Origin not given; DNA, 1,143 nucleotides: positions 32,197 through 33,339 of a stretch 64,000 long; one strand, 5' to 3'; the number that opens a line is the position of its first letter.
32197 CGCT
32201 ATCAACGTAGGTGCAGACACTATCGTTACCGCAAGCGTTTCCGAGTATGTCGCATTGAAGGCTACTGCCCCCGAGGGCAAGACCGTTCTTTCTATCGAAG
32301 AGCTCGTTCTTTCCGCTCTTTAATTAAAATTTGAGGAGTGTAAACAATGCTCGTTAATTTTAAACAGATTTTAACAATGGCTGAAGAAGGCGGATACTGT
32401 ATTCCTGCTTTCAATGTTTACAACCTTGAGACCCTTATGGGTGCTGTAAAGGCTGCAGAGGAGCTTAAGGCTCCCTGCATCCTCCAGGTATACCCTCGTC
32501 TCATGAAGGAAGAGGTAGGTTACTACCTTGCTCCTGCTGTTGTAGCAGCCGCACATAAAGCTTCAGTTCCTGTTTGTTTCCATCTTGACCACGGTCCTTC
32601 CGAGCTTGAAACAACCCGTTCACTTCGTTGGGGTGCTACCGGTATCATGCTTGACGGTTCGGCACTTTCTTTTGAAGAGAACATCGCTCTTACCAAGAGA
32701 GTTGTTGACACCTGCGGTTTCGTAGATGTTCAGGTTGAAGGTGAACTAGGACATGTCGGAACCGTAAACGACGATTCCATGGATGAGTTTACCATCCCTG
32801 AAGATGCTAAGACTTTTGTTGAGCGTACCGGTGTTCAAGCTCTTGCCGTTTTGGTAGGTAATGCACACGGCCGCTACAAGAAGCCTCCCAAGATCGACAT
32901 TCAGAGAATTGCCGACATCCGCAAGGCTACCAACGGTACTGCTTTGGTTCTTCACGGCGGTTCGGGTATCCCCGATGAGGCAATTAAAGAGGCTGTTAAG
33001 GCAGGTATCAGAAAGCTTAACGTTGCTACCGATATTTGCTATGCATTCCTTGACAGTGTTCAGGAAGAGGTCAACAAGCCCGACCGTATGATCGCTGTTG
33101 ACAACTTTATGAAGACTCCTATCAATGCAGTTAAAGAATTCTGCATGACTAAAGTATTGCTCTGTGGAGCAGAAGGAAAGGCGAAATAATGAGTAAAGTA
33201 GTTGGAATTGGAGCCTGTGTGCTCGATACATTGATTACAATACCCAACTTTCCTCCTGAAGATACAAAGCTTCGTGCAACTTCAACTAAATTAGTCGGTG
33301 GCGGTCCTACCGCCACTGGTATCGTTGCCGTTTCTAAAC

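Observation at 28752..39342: Transporter-less RpiR-linked carbohydrate locus that couples aldolase/kinase/isomerase genes to an FAD-oxidase / Fe-S / fused-ETF redox module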

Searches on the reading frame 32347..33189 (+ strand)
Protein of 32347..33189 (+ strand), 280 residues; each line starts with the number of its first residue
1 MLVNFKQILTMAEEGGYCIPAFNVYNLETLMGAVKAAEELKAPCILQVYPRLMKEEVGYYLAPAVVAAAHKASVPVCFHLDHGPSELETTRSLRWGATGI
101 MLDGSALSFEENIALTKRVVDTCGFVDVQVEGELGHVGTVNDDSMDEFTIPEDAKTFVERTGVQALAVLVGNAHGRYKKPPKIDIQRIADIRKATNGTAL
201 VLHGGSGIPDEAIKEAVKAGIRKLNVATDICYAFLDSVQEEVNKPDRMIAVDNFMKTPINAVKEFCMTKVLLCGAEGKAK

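Call 3: search_protein_families(library=pfam, proteins=[window:32347-33189:+])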
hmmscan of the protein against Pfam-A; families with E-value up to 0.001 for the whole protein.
window:32347-33189:+ (280 aa): 1 family
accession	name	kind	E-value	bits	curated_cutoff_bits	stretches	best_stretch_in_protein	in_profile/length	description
PF01116.26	F_bP_aldolase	-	1.6e-84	284.1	25.5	1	3-278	1-277/277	Fructose-bisphosphate aldolase class-II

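Call 4: search_protein_families(library=ncbifam, proteins=[window:32347-33189:+])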
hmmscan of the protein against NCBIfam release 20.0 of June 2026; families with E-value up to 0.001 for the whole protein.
window:32347-33189:+ (280 aa): 20 families
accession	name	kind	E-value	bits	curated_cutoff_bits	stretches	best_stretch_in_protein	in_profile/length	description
NF006626.0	PRK09195.1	subfamily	5.6e-75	252.1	384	1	1-279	2-284/284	tagatose-bisphosphate aldolase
NF009374.0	PRK12737.1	subfamily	1.4e-74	250.6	383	1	2-278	3-283/284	tagatose-bisphosphate aldolase subunit GatY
TIGR01859.1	fruc_bis_ald_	equivalog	1.6e-72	244.6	343.05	1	2-279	1-282/282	class II fructose-1,6-bisphosphate aldolase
TIGR00167.1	cbbA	subfamily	3.8e-72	243.1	215.6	1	1-279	2-290/290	ketose-bisphosphate aldolase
NF009497.0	PRK12857.1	equivalog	4.1e-72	242.8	423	1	1-279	2-284/284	class II fructose-1,6-bisphosphate aldolase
TIGR01858.1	tag_bisphos_ald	equivalog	2.6e-70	236.8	443.55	1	3-279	2-282/282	tagatose bisphosphate family class II aldolase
NF006042.0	PRK08185.1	subfamily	7e-67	225.7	405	1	1-279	1-284/287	hypothetical protein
NF005288.0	PRK06806.1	equivalog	8.1e-67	225.4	396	1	2-246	3-249/281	class II fructose-bisphosphate aldolase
NF005943.0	PRK07998.1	equivalog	5.1e-60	203.3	364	1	2-272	3-274/283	class II aldolase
NF005284.0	PRK06801.1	equivalog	1.1e-57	195.6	406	1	2-255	3-259/286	ketose 1,6-bisphosphate aldolase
NF009375.0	PRK12738.1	equivalog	6.2e-57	193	542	1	3-277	4-282/286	tagatose-bisphosphate aldolase subunit KbaY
NF006376.0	PRK08610.1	equivalog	1.2e-49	169.6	527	1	2-280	3-286/286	class II fructose-bisphosphate aldolase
NF005823.0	PRK07709.1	equivalog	1.8e-49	169.1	545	1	2-279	3-285/285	class II fructose-bisphosphate aldolase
NF005481.0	PRK07084.1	equivalog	4.8e-47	160.7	511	1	2-227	12-249/324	class II fructose-bisphosphate aldolase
NF005590.0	PRK07315.1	equivalog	3.6e-43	147.9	443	1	3-246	4-251/293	class II fructose-bisphosphate aldolase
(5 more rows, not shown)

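Call 32: search_solved_structures(query=window:32347-33189:+, max_evalue=1e-20)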
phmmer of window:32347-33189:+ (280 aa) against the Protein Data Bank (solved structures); distinct sequences matched with E-value up to 1e-20: 20.
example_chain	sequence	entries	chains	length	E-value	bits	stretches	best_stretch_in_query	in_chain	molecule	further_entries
1gvf_A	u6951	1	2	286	3.9e-55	190.2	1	2-277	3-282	TAGATOSE-BISPHOSPHATE ALDOLASE AGAY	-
7ncc_A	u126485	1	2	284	1.4e-51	178.6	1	2-279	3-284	Putative class II fructose-1,6-bisphosphate aldolase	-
8q57_A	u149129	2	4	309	9.5e-50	172.6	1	8-279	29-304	Tagatose-1,6-bisphosphate aldolase kbaY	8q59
6ofu_A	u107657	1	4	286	1.9e-49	171.6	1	14-279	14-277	YdjI aldolase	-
8q58_A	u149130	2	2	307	2e-48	168.2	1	4-279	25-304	Ketose-bisphosphate aldolase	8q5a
2fjk_A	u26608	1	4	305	8.8e-48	166.1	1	1-219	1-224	Fructose-bisphosphate aldolase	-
1rv8_A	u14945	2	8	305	1.6e-46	162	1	1-215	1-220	fructose-1,6-bisphosphate aldolase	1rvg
3q94_A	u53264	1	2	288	8e-46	159.7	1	2-279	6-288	Fructose-bisphosphate aldolase, class II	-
4to8_A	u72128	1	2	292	1e-44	156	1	2-280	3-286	Fructose-1,6-bisphosphate aldolase, class II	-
7nc7_A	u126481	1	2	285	9.1e-42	146.4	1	2-279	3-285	Fructose-bisphosphate aldolase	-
2isv_A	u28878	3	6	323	1.6e-41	145.6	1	3-216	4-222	Putative fructose-1,6-bisphosphate aldolase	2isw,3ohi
3gak_A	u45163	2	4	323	2.2e-41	145.2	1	3-216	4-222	Fructose-bisphosphate aldolase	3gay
5u4n_A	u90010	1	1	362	5.7e-41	143.8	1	2-215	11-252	Fructose-1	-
3gb6_A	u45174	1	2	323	2.9e-40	141.5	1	3-216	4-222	Fructose-bisphosphate aldolase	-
3c4u_A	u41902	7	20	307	3e-40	141.4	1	1-220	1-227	Fructose-bisphosphate aldolase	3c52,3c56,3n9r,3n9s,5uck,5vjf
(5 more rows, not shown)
